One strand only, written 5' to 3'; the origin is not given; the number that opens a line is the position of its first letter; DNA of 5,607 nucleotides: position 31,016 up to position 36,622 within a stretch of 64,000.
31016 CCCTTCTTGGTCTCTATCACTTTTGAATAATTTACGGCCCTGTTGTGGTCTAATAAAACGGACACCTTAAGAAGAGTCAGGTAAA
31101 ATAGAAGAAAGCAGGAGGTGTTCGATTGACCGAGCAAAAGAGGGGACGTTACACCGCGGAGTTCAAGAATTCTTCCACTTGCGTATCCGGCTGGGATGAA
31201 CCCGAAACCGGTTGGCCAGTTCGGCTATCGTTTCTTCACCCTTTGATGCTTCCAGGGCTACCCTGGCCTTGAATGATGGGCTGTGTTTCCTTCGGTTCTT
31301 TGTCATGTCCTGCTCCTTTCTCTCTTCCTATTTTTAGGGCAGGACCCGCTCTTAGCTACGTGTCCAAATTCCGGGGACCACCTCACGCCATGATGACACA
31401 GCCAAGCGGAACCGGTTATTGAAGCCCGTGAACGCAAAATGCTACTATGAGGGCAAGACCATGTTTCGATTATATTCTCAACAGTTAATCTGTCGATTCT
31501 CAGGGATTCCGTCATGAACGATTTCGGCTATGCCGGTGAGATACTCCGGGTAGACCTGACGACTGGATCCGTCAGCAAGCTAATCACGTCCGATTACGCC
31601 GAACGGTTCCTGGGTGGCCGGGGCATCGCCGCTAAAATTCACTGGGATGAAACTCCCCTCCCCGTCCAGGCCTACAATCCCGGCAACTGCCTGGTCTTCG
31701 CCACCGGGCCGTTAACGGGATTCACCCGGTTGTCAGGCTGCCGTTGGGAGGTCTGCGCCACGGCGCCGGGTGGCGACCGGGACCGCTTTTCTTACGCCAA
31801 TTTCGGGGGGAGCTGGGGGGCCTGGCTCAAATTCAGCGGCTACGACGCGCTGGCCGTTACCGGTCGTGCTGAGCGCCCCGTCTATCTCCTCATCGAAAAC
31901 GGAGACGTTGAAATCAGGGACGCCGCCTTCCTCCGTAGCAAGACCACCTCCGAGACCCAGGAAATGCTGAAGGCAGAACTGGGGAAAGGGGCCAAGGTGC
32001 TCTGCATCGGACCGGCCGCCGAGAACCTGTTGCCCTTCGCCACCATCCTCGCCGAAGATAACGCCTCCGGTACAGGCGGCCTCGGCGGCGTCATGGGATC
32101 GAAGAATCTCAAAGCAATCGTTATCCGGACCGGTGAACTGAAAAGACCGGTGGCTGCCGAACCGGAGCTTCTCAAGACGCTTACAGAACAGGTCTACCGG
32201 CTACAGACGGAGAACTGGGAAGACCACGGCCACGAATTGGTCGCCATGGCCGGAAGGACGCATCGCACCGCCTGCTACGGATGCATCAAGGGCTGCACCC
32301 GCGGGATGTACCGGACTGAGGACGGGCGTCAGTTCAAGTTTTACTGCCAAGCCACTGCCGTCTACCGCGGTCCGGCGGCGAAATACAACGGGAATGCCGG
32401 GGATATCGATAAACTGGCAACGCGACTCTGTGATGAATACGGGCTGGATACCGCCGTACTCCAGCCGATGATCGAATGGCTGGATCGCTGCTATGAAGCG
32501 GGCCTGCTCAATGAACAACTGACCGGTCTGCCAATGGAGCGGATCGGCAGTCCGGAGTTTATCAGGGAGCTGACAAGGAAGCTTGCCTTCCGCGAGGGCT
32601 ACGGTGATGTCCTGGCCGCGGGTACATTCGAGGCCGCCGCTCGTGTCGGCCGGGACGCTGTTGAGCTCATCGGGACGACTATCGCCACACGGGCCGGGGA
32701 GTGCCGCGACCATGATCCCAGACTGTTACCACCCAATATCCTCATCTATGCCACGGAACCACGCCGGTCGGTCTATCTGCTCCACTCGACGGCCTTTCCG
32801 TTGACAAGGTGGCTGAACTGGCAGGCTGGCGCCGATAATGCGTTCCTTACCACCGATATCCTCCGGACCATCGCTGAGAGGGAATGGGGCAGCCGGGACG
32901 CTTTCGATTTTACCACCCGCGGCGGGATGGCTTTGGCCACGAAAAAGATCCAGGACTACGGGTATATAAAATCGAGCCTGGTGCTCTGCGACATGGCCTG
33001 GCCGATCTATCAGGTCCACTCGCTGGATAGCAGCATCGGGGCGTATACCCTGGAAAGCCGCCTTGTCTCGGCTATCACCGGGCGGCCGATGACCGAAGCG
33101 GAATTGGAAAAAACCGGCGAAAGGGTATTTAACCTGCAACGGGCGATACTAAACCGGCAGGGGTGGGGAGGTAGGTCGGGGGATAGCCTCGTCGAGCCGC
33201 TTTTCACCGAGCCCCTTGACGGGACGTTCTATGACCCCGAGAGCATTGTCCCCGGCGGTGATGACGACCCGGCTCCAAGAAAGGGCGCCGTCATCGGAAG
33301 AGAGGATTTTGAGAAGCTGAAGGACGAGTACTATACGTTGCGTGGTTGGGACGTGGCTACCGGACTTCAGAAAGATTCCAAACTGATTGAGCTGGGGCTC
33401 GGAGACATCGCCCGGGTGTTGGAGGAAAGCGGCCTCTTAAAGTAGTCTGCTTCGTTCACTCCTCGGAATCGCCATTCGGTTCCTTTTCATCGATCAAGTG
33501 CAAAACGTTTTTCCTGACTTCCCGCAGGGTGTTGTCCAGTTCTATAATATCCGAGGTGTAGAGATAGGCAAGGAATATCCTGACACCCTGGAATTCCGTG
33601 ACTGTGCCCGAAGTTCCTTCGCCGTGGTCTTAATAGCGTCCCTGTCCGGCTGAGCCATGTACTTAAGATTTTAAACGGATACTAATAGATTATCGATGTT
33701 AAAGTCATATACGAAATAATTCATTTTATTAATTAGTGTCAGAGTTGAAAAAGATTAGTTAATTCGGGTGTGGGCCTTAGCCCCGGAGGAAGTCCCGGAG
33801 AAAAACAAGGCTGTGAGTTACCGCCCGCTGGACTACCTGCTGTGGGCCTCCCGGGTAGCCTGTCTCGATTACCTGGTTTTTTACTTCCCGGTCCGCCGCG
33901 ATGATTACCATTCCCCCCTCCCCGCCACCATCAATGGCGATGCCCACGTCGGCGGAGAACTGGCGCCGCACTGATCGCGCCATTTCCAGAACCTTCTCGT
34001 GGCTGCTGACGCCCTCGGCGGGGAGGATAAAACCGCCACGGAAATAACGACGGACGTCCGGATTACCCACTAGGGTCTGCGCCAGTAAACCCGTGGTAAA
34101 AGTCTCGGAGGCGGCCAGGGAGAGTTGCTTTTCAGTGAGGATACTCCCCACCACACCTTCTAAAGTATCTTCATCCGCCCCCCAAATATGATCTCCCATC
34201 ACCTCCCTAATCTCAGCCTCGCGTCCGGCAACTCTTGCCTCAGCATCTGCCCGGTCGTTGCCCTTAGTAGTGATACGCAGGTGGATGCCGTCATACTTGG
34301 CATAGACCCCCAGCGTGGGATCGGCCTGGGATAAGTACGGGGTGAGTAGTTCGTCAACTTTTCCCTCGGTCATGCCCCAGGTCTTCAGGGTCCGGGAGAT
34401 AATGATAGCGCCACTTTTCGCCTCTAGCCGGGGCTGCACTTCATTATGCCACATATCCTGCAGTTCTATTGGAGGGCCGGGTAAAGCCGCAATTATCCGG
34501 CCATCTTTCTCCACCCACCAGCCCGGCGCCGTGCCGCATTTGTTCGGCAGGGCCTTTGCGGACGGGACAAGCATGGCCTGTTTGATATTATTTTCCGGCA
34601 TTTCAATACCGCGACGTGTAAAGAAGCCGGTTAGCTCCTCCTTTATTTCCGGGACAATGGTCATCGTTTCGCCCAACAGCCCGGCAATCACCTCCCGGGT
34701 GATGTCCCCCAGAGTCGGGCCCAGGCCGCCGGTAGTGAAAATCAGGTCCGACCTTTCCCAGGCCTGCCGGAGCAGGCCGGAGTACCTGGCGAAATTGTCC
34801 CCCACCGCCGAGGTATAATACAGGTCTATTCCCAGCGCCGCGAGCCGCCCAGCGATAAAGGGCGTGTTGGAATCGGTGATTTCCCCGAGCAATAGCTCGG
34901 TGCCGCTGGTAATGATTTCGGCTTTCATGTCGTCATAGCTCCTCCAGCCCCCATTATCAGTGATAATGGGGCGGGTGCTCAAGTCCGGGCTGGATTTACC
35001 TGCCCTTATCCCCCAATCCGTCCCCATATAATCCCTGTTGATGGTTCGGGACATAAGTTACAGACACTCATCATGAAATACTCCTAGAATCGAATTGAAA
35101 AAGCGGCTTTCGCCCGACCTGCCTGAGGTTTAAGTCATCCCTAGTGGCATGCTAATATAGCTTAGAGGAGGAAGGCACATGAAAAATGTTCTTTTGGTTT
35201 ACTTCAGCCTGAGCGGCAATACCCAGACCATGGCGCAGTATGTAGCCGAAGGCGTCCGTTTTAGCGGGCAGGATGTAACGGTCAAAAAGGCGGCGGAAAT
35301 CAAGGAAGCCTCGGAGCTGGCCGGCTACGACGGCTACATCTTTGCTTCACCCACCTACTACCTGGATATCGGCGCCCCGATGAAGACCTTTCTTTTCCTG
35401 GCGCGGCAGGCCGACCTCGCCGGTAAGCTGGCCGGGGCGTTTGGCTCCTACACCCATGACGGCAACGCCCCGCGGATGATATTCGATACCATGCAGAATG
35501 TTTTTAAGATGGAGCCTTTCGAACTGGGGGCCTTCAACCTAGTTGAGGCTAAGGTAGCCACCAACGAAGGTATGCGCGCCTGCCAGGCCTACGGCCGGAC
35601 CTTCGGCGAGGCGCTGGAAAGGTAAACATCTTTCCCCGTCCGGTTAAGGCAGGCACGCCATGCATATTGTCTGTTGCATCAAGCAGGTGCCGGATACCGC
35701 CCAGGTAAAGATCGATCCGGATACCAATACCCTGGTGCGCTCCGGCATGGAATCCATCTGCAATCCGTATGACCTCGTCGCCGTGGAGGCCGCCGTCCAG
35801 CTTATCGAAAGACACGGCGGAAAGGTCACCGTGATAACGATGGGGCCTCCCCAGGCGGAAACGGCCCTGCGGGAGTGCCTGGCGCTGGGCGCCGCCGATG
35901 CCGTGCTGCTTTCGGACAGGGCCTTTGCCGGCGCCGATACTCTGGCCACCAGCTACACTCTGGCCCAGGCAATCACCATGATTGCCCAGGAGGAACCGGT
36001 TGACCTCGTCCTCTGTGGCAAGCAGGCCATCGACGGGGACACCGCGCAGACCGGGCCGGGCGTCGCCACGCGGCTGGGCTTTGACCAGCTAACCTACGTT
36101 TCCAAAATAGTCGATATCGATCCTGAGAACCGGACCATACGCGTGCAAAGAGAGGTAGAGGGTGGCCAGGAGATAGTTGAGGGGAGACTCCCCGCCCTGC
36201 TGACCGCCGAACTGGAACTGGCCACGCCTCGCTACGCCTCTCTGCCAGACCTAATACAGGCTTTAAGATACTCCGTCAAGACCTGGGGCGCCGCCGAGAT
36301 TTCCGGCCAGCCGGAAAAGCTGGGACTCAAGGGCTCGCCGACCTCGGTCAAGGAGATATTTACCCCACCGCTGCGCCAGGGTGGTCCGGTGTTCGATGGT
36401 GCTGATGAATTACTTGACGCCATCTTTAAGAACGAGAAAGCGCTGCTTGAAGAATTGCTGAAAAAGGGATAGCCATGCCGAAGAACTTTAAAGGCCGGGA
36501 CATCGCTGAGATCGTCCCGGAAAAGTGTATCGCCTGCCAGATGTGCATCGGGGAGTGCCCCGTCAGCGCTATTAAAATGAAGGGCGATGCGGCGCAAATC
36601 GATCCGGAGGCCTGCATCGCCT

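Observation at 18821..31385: AT-rich six-gene block bracketed by transposase stubs: candidate undescribed redox-neutral catabolic system built on two Mo/W enzymes, UbiD, ThDP and Fe-ADH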

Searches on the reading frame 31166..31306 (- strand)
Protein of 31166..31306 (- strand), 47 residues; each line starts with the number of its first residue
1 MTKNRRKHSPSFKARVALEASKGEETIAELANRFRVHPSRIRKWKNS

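Call 38: search_protein_families(library=pfam, proteins=[window:31166-31306:-], max_evalue=10)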
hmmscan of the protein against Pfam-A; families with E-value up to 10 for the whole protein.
seq(47 aa): 8 families
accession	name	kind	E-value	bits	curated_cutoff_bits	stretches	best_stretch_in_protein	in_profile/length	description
PF01527.26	HTH_Tnp_1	-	2.3e-07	31.4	24.1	1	3-46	2-45/75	Transposase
PF13518.12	HTH_28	-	1.6e-06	28.6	25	1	12-46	1-34/52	Helix-turn-helix domain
PF13542.12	HTH_Tnp_ISL3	-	0.00047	20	27.4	1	5-43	9-45/51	Helix-turn-helix domain of transposase family ISL3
PF00376.29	MerR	-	0.015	15.6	28.2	1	26-44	1-19/38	MerR family regulatory protein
PF09607.16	BrkDBD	-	0.023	15.1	23.4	1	5-45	3-46/58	Brinker DNA-binding domain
PF13384.12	HTH_23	-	0.026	14.8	24.6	1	14-46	8-39/50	Homeodomain-like domain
PF13551.12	HTH_29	-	0.077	13.5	28.1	1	14-46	2-34/64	Winged helix-turn helix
PF13411.12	MerR_1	-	0.14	12.7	21.6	1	26-46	2-22/69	MerR HTH family regulatory protein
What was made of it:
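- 31163..31306 (-): Truncated HTH_Tnp_1 transposase-accessory fragment (IS3 OrfA or IS66 TnpA type), 47 aa, at the sharp GC step. PF01527 at 31.4 bits against a cutoff of 24.1, covering profile positions 2-45 of 75 (call 38).
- Checked: The minus-strand fragment at 31163-31306 is a true HTH_Tnp_1 N-terminal fragment (31.4 bits against a cutoff of 24.1, call 38).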

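Call 81: search_protein_families(library=ncbifam, proteins=[window:31166-31306:-], max_evalue=10)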
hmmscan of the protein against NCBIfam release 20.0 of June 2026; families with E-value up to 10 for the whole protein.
seq(47 aa): 4 families
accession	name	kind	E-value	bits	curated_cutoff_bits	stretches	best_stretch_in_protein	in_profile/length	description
NF047595.1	IS66_ISRel24_TnpA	equivalog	9.1e-08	32.7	74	1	5-44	2-41/113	IS66-like element accessory protein TnpA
NF033516.0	transpos_IS3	equivalog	0.0011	18.3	160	1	12-46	2-36/369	IS3 family transposase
NF040601.1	TerS_not_xtmA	equivalog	0.0039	16.9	120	1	12-46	10-44/233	phage terminase small subunit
NF033577.2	transpos_IS481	equivalog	0.038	13.5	224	1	13-46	2-35/284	IS481 family transposase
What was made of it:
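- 31163..31306 (-): NCBIfam gives IS66 TnpA at 32.7 bits and IS3 at 18.3 bits (call 81).
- On Composite transposon or IS-bounded island: Only the right end has a verified HTH_Tnp_1 fragment (calls 38, 81).
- Checked: The HTH_Tnp_1 fragment scores as well for IS66-type TnpA as for IS3 (call 81).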

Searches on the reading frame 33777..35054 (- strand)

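Call 24: search_protein_families(library=pfam, proteins=[window:33777-35054:-], max_evalue=0.001)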
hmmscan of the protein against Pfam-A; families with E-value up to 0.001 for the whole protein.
window:33777-35054:- (425 aa): 3 families
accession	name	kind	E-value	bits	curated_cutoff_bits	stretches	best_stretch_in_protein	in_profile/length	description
PF00994.29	MoCF_biosynth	-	3.4e-32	111.5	26.6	1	46-211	1-143/144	Probable molybdopterin binding domain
PF18146.6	CinA_KH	-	1e-20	74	27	1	220-292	1-73/73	Damage-inducible protein CinA KH domain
PF02464.23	CinA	-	3e-15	56.6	23.5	1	296-422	2-154/155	Competence-damaged protein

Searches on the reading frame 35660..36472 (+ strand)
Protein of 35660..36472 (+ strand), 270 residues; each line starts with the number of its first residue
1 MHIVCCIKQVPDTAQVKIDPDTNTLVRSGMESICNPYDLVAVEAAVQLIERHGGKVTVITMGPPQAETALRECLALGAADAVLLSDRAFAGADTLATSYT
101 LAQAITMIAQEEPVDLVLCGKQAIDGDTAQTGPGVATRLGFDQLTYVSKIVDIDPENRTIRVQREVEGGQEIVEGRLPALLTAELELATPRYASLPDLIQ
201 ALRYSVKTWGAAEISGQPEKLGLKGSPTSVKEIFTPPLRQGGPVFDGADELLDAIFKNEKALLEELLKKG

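Call 24: search_protein_families(library=pfam, proteins=[window:35660-36472:+], max_evalue=0.001)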
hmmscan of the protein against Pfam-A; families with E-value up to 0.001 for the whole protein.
window:35660-36472:+ (270 aa): 1 family
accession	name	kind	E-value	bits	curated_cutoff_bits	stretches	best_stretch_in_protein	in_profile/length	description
PF01012.27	ETF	-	9.5e-40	136.8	26.7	1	23-190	2-162/181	Electron transfer flavoprotein domain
